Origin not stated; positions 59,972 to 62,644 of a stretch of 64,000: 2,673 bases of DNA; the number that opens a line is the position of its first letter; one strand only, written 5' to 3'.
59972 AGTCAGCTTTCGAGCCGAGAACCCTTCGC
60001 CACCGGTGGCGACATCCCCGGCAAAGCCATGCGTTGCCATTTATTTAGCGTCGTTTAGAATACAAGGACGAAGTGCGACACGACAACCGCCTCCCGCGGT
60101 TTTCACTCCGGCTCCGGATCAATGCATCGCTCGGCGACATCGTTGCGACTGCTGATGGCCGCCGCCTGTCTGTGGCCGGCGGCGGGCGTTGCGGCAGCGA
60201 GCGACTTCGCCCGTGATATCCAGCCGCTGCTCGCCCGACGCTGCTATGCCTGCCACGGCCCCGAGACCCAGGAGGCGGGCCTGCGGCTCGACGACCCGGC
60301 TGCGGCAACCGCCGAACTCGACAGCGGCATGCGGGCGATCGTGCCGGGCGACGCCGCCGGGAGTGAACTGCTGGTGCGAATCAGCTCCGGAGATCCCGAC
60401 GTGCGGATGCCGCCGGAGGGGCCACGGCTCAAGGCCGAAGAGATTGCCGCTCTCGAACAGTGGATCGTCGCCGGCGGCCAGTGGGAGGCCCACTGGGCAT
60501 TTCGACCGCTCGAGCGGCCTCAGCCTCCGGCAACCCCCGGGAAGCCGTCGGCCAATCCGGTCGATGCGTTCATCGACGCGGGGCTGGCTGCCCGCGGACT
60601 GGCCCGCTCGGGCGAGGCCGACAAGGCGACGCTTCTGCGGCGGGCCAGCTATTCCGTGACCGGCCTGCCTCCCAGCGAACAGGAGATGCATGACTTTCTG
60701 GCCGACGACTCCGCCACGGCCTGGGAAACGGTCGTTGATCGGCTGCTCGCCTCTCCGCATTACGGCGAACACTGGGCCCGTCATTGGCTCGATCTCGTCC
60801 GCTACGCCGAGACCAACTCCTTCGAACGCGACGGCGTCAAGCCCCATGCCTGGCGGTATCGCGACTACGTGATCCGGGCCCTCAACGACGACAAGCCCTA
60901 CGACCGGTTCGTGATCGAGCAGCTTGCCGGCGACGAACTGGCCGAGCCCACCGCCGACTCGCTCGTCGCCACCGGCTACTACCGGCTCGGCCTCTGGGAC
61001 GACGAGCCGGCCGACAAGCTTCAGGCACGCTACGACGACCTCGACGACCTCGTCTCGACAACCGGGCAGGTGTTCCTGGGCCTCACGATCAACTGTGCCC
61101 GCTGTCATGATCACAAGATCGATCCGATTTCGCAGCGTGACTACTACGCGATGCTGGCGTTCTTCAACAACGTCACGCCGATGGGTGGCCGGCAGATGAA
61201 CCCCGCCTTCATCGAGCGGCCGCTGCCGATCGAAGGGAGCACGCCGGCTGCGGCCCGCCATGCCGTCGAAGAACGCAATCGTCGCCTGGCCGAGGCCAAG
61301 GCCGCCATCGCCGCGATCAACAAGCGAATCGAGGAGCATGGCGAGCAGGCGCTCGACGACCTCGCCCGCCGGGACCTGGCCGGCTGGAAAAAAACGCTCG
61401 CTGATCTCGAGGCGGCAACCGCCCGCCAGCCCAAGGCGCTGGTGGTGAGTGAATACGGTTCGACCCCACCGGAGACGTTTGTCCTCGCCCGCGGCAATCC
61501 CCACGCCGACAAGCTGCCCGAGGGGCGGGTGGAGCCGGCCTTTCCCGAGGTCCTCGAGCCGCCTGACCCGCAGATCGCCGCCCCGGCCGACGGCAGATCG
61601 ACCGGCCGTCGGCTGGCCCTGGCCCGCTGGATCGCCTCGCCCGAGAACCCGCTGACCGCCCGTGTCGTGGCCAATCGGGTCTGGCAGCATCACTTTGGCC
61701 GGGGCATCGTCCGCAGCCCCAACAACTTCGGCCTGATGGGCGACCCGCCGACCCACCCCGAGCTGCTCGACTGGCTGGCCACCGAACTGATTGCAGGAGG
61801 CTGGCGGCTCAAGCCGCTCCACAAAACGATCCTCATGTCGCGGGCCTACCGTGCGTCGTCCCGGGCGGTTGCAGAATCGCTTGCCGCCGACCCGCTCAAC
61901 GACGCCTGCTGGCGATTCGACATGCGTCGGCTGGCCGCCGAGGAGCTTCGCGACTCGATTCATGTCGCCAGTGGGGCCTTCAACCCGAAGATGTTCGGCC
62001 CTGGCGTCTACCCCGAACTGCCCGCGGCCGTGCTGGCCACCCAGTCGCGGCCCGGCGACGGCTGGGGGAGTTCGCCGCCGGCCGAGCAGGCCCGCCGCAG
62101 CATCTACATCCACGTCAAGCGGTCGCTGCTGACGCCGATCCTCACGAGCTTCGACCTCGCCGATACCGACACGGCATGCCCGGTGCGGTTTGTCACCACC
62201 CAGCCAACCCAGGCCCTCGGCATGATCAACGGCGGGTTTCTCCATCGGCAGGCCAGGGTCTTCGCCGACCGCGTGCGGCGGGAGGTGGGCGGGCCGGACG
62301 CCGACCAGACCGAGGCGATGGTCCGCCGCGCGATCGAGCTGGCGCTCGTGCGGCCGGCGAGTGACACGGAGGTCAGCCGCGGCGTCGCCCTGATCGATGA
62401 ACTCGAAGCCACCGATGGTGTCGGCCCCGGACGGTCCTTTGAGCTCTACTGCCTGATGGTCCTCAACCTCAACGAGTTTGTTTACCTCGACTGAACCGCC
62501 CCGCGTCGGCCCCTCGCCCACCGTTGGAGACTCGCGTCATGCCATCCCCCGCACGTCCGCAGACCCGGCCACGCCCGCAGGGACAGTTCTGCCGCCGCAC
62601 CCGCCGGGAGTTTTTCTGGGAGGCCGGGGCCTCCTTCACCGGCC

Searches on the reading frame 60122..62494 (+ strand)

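Call 51: search_protein_families(library=pfam, proteins=[window:60122-62494:+], max_evalue=0.001)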
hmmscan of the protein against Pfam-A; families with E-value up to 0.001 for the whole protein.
window:60122-62494:+ (790 aa): 5 families
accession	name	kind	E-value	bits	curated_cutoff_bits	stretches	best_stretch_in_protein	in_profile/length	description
PF07583.16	PSCyt2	-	3.3e-86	289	29.8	1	146-351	1-207/209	Protein of unknown function (DUF1549)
PF07587.16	PSD1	-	4e-86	288.8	28.5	1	496-756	1-242/244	Protein of unknown function (DUF1553)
PF07635.16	PSCyt1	-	2e-19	70.4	22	1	41-100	1-59/59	Planctomycete cytochrome C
PF13442.11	Cytochrome_CBB3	-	2.3e-06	28.3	27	1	30-115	3-68/68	Cytochrome C oxidase, cbb3-type, subunit III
PF00034.26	Cytochrom_C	-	2e-05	26.3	21.3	0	36-116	7-87/90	Cytochrome c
